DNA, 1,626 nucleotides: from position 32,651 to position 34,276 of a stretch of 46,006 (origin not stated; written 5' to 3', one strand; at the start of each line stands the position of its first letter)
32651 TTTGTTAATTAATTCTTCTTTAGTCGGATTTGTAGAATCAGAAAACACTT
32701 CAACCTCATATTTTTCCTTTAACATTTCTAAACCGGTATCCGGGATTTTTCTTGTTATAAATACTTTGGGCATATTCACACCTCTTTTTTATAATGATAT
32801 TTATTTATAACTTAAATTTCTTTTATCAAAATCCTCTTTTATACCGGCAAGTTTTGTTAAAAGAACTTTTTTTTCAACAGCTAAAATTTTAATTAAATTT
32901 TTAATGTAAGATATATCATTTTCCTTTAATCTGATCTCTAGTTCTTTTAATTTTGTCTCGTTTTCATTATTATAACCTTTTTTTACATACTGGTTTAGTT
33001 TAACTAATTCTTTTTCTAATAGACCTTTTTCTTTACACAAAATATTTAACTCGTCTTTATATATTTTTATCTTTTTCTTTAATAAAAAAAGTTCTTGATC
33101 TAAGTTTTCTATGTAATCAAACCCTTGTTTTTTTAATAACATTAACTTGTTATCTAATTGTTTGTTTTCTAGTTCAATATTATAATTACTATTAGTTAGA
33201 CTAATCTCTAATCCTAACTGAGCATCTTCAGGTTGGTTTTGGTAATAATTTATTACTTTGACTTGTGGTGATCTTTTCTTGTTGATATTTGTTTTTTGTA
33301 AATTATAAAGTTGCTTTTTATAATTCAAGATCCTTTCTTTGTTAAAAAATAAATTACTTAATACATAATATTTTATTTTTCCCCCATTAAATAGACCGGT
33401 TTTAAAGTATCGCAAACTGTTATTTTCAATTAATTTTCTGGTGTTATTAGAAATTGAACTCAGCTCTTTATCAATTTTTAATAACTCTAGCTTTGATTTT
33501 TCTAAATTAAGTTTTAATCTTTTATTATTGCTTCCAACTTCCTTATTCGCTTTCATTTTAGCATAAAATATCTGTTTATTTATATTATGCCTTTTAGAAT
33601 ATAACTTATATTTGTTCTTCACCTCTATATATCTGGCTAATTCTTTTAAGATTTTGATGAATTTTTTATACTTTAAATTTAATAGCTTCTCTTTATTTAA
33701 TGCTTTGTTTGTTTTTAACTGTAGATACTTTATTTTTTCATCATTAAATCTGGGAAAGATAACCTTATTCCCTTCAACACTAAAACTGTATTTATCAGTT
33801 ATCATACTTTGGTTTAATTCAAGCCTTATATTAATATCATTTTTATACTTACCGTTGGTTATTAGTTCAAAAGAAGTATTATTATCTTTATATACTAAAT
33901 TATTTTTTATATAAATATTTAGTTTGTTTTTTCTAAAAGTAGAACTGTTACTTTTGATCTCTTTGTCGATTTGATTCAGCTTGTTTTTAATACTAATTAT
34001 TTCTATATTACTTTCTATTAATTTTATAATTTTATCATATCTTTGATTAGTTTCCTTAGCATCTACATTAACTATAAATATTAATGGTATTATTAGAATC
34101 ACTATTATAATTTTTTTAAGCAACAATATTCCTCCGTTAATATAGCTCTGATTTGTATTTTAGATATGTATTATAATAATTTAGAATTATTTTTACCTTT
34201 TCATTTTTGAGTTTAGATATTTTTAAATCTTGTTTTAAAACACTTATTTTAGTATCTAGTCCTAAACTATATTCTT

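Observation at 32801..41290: Class II microcin / two-peptide-bacteriocin-like locus joined to a diderm-style three-part export set in a Firmicute-type genome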

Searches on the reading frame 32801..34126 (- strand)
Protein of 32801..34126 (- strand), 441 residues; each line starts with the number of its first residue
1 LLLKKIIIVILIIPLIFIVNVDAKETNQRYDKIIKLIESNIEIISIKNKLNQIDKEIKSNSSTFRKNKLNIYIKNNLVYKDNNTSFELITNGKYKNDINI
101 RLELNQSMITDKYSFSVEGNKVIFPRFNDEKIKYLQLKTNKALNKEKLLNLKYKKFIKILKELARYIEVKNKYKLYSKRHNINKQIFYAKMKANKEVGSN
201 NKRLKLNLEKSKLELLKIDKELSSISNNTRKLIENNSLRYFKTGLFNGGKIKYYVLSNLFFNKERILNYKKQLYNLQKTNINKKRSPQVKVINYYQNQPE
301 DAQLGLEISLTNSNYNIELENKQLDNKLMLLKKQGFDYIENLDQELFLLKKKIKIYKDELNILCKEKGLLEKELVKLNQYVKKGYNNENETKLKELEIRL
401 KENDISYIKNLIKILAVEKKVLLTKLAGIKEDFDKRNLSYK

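Call 3: search_protein_families(library=pfam, proteins=[window:32801-34126:-], max_evalue=1)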
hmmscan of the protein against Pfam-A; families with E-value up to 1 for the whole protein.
window:32801-34126:- (441 aa): 0 families

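Call 4: search_protein_families(library=ncbifam, proteins=[window:32801-34126:-], max_evalue=1)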
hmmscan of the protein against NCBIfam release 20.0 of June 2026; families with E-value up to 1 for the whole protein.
window:32801-34126:- (441 aa): 0 families

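Call 14: find_homologous_proteins(query=window:32801-34126:-)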
Query window:32801-34126:- (441 aa): 8 proteins with E <= 0.001 among 8000 candidates.
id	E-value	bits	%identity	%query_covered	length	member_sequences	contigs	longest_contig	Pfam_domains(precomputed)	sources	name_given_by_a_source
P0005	8.4e-259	876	100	100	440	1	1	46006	-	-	-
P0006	3.9e-172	591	71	95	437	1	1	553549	-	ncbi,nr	ncbi:MAG: hypothetical protein U5K53_02230 [Halanaerobiales bacterium]|nr:hypothetical protein [Hala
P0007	1.5e-168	579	70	100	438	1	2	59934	-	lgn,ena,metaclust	metaclust:\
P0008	3.2e-168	578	70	95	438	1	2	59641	-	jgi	-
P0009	6.3e-168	577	70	95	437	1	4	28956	-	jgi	jgi:hypothetical protein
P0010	7.0e-168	577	70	95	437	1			-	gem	-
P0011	4.8e-166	571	67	95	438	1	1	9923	-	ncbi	-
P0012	4.8e-160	551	69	96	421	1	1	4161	-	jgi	jgi:hypothetical protein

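Call 23: predict_structure(alignment_id=A3)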
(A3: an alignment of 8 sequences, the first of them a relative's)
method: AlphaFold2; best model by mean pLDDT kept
length: 440 residues; sequences in the alignment: 8
mean_pLDDT: 44.8   pTM: 0.27
mean pLDDT of the five models: 44.8, 39.2, 38.4, 38.3, 35.1
residues with pLDDT >= 90: 0; 70-90: 45; 50-70: 129; < 50: 266
segments of 3 or more residues with pLDDT < 50: 10-156, 158-163, 235-337, 437-440
pLDDT, mean of each block of 10 residues (from residue 1): 52 35 34 35 33 36 24 23 28 29 24 23 24 23 36 46 53 69 73 60 77 78 62 43 28 23 36 38 31 29 25 27 33 44 62 67 68 67 64 64 64 68 66 47
secondary structure, 60 per line:
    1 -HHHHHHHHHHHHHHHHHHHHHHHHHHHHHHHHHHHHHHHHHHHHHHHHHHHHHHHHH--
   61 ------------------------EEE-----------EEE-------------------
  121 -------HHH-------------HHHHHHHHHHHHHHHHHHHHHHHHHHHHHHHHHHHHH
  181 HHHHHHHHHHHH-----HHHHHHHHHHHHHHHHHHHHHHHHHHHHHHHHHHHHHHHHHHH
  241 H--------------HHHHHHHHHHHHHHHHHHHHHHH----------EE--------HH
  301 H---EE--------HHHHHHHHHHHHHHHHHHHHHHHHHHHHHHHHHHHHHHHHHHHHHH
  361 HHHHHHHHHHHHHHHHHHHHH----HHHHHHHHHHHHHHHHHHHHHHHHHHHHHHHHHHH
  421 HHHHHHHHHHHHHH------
elements in order: H2-58 E85-87 E99-101 H144-192 H198-241 H256-278 H315-381 H386-434

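Call 25: search_protein_representatives(alignment_id=A3)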
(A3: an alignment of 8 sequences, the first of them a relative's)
Query: 8 sequences, 437 profile positions. Proteins with E-value up to 0.001 (for the whole library): 2; up to 1e-10: 1; up to 1e-30: 1. The best 2 are listed.
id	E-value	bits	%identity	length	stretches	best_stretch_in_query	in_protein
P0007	6.2e-259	875.7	-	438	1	1-437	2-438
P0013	7.1e-08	48.4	-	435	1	3-411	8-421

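Call 26: search_solved_structures(query=A3, max_evalue=10, show_alignments=2)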
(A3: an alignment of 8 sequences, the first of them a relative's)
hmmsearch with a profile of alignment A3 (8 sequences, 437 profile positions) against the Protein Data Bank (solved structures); distinct sequences matched with E-value up to 10: 1.
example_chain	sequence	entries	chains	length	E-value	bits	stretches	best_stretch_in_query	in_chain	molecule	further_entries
2b3m_A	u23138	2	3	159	1.3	11.2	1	353-396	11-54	hypothetical protein AF1124 | putative dehydratase AF1124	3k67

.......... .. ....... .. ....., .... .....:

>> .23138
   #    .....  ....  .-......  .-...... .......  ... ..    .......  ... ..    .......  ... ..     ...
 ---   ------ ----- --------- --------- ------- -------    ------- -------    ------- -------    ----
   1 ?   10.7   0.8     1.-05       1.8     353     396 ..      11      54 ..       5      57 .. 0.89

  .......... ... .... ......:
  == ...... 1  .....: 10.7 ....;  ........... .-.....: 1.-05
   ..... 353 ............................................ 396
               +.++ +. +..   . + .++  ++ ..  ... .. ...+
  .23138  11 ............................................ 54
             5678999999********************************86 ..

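Call 30: find_encoding_contigs(protein=P0013, flank=10000, max_places=4)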
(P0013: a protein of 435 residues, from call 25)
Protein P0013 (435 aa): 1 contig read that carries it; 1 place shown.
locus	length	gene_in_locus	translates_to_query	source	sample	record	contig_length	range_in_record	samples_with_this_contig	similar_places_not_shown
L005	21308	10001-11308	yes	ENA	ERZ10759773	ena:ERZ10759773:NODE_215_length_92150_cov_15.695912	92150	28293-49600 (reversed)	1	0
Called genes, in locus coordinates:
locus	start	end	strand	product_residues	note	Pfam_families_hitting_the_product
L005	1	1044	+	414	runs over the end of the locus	PF20972:MASE9 (weak), PF13487:HD_5, PF01966:HD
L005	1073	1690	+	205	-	-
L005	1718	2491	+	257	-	PF01026:TatD_DNase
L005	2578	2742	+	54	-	-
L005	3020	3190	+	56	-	PF10439:Bacteriocin_IIc (weak)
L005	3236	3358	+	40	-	-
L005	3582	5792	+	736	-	PF03412:Peptidase_C39, PF00664:ABC_membrane, PF02463:SMC_N (weak), PF00005:ABC_tran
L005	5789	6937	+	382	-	PF26002:Beta-barrel_AprE (weak)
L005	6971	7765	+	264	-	PF00196:GerE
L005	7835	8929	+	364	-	PF00871:Acetate_kinase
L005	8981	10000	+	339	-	-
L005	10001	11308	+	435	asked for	-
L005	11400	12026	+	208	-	PF04199:Cyclase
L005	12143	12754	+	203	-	PF00196:GerE, PF08281:Sigma70_r4_2 (weak)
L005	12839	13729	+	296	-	PF00398:RrnaAD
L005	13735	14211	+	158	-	PF04308:RNaseH_like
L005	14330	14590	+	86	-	PF06257:VEG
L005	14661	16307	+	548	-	PF02690:Na_Pi_cotrans, PF01895:PhoU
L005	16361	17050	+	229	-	PF00072:Response_reg, PF00486:Trans_reg_C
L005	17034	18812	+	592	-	PF02743:dCache_1 (faint), PF16736:sCache_like (weak), PF00989:PAS, PF13188:PAS_8 (weak), PF08448:PAS_4 (weak), PF13426:PAS_9, PF00512:HisKA, PF02518:HATPase_c, +2 more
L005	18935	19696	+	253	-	PF02463:SMC_N (weak), PF00005:ABC_tran, PF13304:AAA_21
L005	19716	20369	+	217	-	PF01895:PhoU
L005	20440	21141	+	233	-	PF00072:Response_reg, PF00486:Trans_reg_C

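Call 31: search_protein_families(library=pfam, proteins=[P0013, P0006, P0007, P0011, P0012], max_evalue=10)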
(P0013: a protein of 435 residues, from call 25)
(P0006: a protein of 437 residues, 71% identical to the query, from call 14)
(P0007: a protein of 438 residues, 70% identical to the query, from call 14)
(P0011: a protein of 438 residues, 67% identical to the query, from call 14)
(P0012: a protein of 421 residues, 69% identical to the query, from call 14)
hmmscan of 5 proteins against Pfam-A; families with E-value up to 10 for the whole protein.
P0013 (435 aa): 2 families
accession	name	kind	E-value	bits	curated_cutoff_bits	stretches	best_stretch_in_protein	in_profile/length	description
PF12537.13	GPHR_N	-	2.4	8.7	22.1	1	297-344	27-67/68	The Golgi pH Regulator (GPHR) Family N-terminal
PF14257.11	DUF4349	-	9.2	6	27.7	0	398-426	124-152/213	Domain of unknown function (DUF4349)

P0006 (437 aa): 0 families

P0007 (438 aa): 1 family
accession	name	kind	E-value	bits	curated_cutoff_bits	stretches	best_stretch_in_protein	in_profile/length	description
PF24838.2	8xMP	-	0.26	11.5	30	1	6-70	56-118/136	Octameric membrane protein family (8xMP)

P0011 (438 aa): 1 family
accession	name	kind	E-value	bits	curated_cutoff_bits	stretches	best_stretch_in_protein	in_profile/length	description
PF24838.2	8xMP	-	1.3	9.3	30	1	6-70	56-118/136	Octameric membrane protein family (8xMP)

P0012 (421 aa): 0 families

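Call 62: search_protein_families(library=pfam, proteins=[L005:5789-6937:+, L005:6971-7765:+], max_evalue=10)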
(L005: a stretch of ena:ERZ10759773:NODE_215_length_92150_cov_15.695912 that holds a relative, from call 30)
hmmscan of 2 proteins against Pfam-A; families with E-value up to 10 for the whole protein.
L005:5789-6937:+ (382 aa): 5 families
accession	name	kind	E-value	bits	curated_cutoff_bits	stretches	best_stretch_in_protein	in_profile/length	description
PF13437.12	HlyD_3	-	5.2e-12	46.9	22.2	1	238-340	1-95/106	HlyD family secretion protein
PF00364.28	Biotin_lipoyl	-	0.049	13.9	22.1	0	63-96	40-73/73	Biotin-requiring enzyme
PF22433.2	MtxA_IG-like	-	0.99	9.8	26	1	329-355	24-50/83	Magnetotaxis protein MtxA, Immunoglobulin-like domain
PF02601.20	Exonuc_VII_L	-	1.3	8.9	35.9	1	119-217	168-263/315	Exonuclease VII, large subunit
PF11727.13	ISG65-75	-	1.4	8.5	25.1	1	103-171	61-129/281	Invariant surface glycoprotein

L005:6971-7765:+ (264 aa): 8 families
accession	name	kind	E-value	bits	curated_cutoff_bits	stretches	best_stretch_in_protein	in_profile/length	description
PF00196.25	GerE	-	1.1e-10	41.4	23.5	1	196-251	2-57/57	Bacterial regulatory proteins, luxR family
PF01590.32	GAF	-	0.0018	19.2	22.4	1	91-158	34-109/133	GAF domain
PF08281.18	Sigma70_r4_2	-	0.025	14.7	25.7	1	195-231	9-46/54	Sigma-70, region 4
PF13384.12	HTH_23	-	0.054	13.8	24.6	1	199-229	6-35/50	Homeodomain-like domain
PF13412.12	HTH_24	-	0.075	13.1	21.9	1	211-235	17-41/48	Winged helix-turn-helix DNA-binding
PF15933.10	RnlB_antitoxin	-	0.092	13.5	27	1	40-80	48-89/94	Antitoxin to bacterial toxin RNase LS or RnlA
PF08279.18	HTH_11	-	0.14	12.5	25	1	209-229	13-33/55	HTH domain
PF12840.13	HTH_20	-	0.18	12.2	27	1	209-231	16-38/51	Helix-turn-helix domain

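Call 86: fold_search(model_id=the predicted structure, library=pdb)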
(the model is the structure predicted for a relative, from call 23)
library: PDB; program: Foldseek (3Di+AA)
matches with E <= 10: 398; with E <= 0.001: 0
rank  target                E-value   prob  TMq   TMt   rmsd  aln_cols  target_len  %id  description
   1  8i7r_Fj               1.7e-01  0.82  0.24  0.38  34.4       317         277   12  In situ structure of axonemal doublet microtubules in mouse sperm with 48-nm repeat (released 2023-10-11)
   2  9n22_K                2.3e-01  0.30  0.14  0.24  76.3       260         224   12  Y20S (Sec18-Sec17-Sec9-Sso1-Snc1) EDTA - Class 2 (released 2025-10-01)
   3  8xku_C                2.7e-01  0.54  0.17  0.08  23.7       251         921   12  Cryo-EM structure of the Ycf2-FtsHi motor complex from Arabidopsis in ATP-bound state (released 2024-09-11)
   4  7rro_A2               3.3e-01  0.08  0.10  0.11  44.2       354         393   17  Structure of the 48-nm repeat doublet microtubule from bovine tracheal cilia (released 2021-10-27)
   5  9fqr_Bj               4.7e-01  0.13  0.15  0.17  34.5       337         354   14  96-nm repeat of axonemal doublet microtubules from bovine sperm (released 2025-03-26)
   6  8i7o_Fl               5.0e-01  0.28  0.21  0.27  36.7       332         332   13  In situ structure of axonemal doublet microtubules in mouse sperm with 16-nm repeat (released 2023-10-11)
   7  8otz_DS               5.6e-01  0.44  0.21  0.34  31.2       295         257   13  48-nm repeat of the native axonemal doublet microtubule from bovine sperm (released 2023-11-22)
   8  7rro_A1               6.0e-01  0.09  0.12  0.14  44.9       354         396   16  Structure of the 48-nm repeat doublet microtubule from bovine tracheal cilia (released 2021-10-27)
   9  7aqo_J                6.7e-01  0.20  0.15  0.26  49.7       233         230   15  yeast THO-Sub2 complex dimer (released 2020-12-02)
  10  8i7r_C7               7.2e-01  0.08  0.13  0.14  38.5       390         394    9  In situ structure of axonemal doublet microtubules in mouse sperm with 48-nm repeat (released 2023-10-11)
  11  5eiu_A                7.6e-01  0.96  0.15  0.44   6.2        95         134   14  Mini TRIM5 B-box 2 dimer C2 crystal form (released 2016-06-15)
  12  7rro_A3               8.6e-01  0.10  0.14  0.17  30.9       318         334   16  Structure of the 48-nm repeat doublet microtubule from bovine tracheal cilia (released 2021-10-27)
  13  8otz_DQ               9.1e-01  0.18  0.19  0.26  36.1       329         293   12  48-nm repeat of the native axonemal doublet microtubule from bovine sperm (released 2023-11-22)
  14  8j07_8G               9.1e-01  0.10  0.15  0.18  33.5       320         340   17  96nm repeat of human respiratory doublet microtubule and associated axonemal complexes (released 2023-07-26)
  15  4afl_F                9.7e-01  0.96  0.15  0.66   4.7        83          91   12  The crystal structure of the ING4 dimerization domain reveals the functional organization of the ING family of chromat (released 2012-02-22)
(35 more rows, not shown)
